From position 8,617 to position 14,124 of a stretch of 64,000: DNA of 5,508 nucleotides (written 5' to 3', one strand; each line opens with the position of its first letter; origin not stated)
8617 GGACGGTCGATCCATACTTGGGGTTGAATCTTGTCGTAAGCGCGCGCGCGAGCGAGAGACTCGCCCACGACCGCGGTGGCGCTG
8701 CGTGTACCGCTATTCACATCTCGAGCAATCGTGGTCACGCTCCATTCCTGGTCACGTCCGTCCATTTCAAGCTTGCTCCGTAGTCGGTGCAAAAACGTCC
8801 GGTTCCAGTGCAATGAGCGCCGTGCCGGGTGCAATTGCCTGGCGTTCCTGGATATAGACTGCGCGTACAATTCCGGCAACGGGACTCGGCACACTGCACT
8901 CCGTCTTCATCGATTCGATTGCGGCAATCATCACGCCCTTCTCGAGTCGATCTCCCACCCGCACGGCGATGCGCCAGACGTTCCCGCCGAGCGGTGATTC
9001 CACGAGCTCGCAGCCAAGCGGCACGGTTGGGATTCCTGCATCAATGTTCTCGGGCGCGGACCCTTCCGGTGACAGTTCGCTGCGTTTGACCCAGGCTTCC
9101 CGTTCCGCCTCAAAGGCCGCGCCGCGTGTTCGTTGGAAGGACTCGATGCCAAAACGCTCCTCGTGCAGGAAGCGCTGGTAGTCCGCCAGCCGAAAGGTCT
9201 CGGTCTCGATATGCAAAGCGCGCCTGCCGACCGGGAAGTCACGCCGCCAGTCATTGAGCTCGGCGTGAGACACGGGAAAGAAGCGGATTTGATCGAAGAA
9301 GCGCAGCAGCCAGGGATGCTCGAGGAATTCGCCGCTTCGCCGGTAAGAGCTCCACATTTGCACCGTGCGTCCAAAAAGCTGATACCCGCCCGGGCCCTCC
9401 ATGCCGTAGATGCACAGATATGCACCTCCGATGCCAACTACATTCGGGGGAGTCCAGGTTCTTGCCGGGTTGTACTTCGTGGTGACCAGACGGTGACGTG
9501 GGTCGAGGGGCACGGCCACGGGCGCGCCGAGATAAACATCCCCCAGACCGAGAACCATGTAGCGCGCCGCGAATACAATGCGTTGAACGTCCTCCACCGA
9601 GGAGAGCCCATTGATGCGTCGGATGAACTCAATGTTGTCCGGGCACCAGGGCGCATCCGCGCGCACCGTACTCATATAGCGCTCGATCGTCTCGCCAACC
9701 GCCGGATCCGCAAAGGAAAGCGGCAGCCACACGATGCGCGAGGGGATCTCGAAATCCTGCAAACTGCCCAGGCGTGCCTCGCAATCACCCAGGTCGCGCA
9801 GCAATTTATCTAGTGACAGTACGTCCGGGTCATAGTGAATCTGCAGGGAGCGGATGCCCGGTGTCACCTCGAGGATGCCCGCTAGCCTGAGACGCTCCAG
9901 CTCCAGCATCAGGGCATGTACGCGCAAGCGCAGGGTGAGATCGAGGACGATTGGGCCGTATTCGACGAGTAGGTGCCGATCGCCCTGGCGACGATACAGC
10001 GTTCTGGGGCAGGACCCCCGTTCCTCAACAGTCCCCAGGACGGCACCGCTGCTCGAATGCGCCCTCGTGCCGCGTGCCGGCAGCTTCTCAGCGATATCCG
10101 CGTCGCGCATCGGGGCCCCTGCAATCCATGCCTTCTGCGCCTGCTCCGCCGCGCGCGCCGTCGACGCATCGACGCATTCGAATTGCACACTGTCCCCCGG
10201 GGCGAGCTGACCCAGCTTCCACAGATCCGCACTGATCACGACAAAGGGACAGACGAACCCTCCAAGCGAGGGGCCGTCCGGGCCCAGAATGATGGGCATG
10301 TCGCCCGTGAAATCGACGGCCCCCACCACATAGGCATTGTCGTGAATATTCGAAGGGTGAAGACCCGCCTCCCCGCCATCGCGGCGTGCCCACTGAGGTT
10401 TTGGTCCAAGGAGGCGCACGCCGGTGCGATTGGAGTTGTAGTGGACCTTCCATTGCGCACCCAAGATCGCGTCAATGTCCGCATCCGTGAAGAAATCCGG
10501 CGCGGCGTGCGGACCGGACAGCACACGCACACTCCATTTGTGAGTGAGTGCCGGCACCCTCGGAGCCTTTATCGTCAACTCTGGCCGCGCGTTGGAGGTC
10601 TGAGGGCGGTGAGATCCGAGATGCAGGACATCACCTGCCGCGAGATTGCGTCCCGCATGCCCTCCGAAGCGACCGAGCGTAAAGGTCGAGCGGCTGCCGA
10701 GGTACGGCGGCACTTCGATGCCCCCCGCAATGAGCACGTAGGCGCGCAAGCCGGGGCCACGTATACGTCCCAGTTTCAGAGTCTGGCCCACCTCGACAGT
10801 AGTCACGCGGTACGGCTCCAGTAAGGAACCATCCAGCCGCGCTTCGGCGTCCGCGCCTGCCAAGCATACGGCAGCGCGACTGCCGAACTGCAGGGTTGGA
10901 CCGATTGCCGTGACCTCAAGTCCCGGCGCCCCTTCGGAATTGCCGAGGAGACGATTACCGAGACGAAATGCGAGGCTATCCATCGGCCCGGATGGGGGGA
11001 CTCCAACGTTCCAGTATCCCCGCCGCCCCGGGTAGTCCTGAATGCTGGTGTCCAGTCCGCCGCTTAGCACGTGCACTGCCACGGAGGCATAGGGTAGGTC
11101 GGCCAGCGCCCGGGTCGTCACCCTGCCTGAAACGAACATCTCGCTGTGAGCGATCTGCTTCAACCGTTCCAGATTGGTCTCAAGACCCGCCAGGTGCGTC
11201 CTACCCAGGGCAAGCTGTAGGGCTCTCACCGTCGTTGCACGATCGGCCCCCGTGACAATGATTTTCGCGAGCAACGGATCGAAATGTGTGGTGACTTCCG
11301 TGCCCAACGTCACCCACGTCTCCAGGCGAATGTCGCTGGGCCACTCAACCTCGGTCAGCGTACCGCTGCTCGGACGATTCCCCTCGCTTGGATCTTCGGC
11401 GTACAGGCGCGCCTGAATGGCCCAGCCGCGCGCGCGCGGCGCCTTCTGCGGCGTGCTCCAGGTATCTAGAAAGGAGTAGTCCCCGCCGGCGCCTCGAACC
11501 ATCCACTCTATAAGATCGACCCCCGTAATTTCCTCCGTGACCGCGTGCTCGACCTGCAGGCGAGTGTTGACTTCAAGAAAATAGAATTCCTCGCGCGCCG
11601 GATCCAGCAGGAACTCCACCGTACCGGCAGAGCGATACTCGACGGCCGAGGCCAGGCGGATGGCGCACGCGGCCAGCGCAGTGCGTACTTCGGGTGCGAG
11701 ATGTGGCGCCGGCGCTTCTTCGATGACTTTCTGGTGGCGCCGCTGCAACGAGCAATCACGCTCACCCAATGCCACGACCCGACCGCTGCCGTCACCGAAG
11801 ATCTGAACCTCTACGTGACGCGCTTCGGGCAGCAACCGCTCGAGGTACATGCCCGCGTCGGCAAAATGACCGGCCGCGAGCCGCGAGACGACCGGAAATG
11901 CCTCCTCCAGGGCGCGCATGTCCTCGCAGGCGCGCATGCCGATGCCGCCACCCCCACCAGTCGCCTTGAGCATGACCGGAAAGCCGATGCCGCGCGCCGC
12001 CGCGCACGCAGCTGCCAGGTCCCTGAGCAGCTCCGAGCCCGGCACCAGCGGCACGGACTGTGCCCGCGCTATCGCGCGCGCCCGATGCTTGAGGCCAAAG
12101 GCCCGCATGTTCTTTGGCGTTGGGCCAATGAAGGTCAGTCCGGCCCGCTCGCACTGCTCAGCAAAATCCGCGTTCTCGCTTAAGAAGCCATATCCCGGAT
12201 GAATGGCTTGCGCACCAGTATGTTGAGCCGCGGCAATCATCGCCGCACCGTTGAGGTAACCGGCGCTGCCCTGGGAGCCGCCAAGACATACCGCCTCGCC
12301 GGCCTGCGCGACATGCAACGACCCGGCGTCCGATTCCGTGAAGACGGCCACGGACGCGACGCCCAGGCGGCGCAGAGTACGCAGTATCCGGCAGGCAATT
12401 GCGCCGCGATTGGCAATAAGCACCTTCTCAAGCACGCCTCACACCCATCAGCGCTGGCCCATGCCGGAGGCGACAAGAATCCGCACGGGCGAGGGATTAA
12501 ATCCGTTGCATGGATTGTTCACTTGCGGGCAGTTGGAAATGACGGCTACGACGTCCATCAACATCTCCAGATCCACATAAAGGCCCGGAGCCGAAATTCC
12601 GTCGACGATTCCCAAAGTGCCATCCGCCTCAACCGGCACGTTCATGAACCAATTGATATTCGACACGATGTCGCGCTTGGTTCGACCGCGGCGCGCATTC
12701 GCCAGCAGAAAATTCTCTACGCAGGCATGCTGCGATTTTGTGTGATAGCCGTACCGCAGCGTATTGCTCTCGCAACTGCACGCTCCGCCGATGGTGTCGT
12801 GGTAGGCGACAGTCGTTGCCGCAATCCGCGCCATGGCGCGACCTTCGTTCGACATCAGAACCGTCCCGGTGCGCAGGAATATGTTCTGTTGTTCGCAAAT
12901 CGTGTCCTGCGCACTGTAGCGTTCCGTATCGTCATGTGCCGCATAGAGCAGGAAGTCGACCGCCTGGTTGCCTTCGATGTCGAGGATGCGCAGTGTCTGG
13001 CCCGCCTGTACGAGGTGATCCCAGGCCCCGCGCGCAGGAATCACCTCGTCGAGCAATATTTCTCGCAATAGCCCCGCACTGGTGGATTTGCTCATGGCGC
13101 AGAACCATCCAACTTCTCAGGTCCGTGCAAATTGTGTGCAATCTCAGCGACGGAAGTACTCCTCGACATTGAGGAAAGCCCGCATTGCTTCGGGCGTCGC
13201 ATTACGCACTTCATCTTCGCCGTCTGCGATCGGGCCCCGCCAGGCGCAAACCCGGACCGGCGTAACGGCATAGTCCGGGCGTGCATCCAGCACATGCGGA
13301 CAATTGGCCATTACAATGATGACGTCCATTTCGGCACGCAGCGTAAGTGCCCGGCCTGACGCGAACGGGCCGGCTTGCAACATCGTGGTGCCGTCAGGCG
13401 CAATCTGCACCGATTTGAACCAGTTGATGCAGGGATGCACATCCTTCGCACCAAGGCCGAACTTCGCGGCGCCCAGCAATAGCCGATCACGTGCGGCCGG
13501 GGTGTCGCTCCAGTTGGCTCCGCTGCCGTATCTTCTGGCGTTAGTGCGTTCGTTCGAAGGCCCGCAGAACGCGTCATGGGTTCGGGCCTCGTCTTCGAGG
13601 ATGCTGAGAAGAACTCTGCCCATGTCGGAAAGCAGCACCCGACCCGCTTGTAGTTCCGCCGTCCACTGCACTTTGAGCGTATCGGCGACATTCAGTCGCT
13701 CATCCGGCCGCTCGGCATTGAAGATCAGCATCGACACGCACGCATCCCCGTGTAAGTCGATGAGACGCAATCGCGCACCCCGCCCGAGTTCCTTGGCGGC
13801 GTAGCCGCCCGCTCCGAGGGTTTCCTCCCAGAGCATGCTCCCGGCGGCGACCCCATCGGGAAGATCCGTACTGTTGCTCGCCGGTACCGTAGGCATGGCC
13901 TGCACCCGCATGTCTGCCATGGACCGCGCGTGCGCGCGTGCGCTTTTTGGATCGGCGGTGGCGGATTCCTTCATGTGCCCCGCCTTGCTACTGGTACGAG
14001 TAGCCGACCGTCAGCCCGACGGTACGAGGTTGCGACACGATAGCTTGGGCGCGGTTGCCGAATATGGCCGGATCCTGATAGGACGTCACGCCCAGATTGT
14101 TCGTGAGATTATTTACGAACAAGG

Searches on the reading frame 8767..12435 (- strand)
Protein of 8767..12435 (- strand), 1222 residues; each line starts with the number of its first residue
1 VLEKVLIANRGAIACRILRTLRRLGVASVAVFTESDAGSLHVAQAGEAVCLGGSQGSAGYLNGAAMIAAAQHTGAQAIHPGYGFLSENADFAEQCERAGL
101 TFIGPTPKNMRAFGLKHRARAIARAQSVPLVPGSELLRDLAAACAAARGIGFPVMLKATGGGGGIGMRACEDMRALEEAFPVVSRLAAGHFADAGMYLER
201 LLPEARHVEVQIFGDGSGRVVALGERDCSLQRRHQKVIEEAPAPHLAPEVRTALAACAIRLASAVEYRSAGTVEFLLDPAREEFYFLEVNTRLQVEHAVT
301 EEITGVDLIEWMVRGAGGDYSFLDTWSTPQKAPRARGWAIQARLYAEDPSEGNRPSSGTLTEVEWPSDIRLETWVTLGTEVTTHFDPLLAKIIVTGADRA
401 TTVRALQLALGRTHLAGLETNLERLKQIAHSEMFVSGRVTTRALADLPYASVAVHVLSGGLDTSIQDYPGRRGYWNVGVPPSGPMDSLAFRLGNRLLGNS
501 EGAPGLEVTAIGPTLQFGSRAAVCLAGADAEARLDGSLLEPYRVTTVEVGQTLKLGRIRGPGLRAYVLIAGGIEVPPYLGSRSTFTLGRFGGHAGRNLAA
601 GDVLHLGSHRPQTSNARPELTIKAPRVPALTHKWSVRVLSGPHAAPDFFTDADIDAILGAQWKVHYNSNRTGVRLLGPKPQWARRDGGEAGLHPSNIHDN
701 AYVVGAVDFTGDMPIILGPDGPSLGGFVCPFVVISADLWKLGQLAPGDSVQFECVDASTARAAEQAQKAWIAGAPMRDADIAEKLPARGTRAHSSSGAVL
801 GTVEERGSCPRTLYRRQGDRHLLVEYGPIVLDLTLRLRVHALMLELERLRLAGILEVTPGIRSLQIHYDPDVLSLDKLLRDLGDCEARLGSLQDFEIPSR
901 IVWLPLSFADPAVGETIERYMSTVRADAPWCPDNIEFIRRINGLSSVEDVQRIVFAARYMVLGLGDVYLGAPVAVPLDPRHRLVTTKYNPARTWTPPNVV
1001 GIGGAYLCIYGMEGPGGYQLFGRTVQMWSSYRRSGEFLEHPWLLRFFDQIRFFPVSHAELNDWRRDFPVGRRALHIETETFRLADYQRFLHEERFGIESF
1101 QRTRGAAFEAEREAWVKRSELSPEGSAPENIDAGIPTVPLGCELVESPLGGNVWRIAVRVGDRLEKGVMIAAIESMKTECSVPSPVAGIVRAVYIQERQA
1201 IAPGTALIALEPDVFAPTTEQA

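Call 83: search_protein_families(library=ncbifam, proteins=[window:8767-12435:-], max_evalue=1e-20)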
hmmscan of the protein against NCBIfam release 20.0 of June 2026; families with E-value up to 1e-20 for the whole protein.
window:8767-12435:- (1222 aa): 13 families
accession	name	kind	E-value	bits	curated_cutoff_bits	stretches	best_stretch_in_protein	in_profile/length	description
TIGR02712.1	urea_carbox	equivalog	0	1724.2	1303.85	1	3-1210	2-1200/1201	urea carboxylase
NF009554.0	PRK12999.1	equivalog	6.1e-153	511.1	965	1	2-448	5-456/1147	pyruvate carboxylase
NF006367.0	PRK08591.1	subfamily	5.6e-147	490.1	597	1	1-444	1-441/451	acetyl-CoA carboxylase biotin carboxylase subunit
NF009471.0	PRK12833.1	equivalog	1.1e-144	482.6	686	1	2-444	5-444/467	acetyl-CoA carboxylase biotin carboxylase subunit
TIGR00514.1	accC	equivalog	1.4e-137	459.3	626.5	1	1-444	1-441/449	acetyl-CoA carboxylase biotin carboxylase subunit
NF006406.0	PRK08654.1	equivalog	1.8e-131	439.1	739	1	1-446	1-442/499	acetyl-CoA carboxylase biotin carboxylase subunit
TIGR01235.1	pyruv_carbox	equivalog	9e-129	430.8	1114.45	1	4-448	1-452/1143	pyruvate carboxylase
NF004085.0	PRK05586.1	equivalog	1.1e-125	420.1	723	1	1-444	1-441/448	acetyl-CoA carboxylase biotin carboxylase subunit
NF005525.0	PRK07178.1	equivalog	1.5e-123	412.9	768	1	1-443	1-438/471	acetyl-CoA carboxylase biotin carboxylase subunit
NF006286.0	PRK08462.1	equivalog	3.1e-120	402.1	740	1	2-445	4-442/445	acetyl-CoA carboxylase biotin carboxylase subunit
NF006287.0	PRK08463.1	equivalog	1.3e-113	380.4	775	1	1-441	1-438/479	acetyl-CoA carboxylase subunit A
TIGR00724.1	urea_amlyse_rel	domain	5.3e-89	298.3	230.2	1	454-771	2-304/315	5-oxoprolinase/urea amidolyase family protein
NF045499.1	PxpC_5OPro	equivalog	1.4e-43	149.3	500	1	455-771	3-299/306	5-oxoprolinase subunit PxpC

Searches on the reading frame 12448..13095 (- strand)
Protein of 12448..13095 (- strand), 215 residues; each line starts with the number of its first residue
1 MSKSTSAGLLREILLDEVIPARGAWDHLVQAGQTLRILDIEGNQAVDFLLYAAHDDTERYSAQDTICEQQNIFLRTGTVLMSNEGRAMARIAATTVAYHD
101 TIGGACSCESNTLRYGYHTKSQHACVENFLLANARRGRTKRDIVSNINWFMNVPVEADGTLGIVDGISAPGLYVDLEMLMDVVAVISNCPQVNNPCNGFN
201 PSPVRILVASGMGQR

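Call 83: search_protein_families(library=ncbifam, proteins=[window:12448-13095:-], max_evalue=1e-20)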
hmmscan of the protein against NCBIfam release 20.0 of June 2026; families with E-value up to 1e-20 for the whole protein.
window:12448-13095:- (215 aa): 3 families
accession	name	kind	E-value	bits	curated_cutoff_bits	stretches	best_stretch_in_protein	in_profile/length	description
TIGR03424.1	urea_degr_1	equivalog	8.2e-96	319.3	284.7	1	13-208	2-197/198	urea amidolyase associated protein UAAP2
TIGR03425.1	urea_degr_2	hypoth_equivalog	1.2e-48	165.4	205.95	1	14-208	2-202/233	urea amidolyase associated protein UAAP1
NF053776.1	TmaoDeMthMsil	equivalog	5.5e-21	74.8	1100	1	9-208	159-361/763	trimethylamine N-oxide demethylase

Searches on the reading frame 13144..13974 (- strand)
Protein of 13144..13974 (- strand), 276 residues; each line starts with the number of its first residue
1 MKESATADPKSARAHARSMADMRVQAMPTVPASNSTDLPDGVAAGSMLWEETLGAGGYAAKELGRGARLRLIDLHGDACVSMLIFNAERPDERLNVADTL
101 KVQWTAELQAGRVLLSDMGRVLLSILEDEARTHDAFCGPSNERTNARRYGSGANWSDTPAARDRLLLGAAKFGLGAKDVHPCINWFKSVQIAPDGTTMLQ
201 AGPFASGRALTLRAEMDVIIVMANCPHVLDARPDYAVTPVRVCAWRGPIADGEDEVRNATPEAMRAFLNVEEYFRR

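Call 83: search_protein_families(library=ncbifam, proteins=[window:13144-13974:-], max_evalue=1e-20)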
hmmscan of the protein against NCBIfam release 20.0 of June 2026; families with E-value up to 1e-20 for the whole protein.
window:13144-13974:- (276 aa): 2 families
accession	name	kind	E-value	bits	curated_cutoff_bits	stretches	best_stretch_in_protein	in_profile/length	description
TIGR03425.1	urea_degr_2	hypoth_equivalog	6.1e-86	287.4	205.95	1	47-274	1-232/233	urea amidolyase associated protein UAAP1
TIGR03424.1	urea_degr_1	equivalog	6.1e-38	130.4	284.7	1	49-245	4-198/198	urea amidolyase associated protein UAAP2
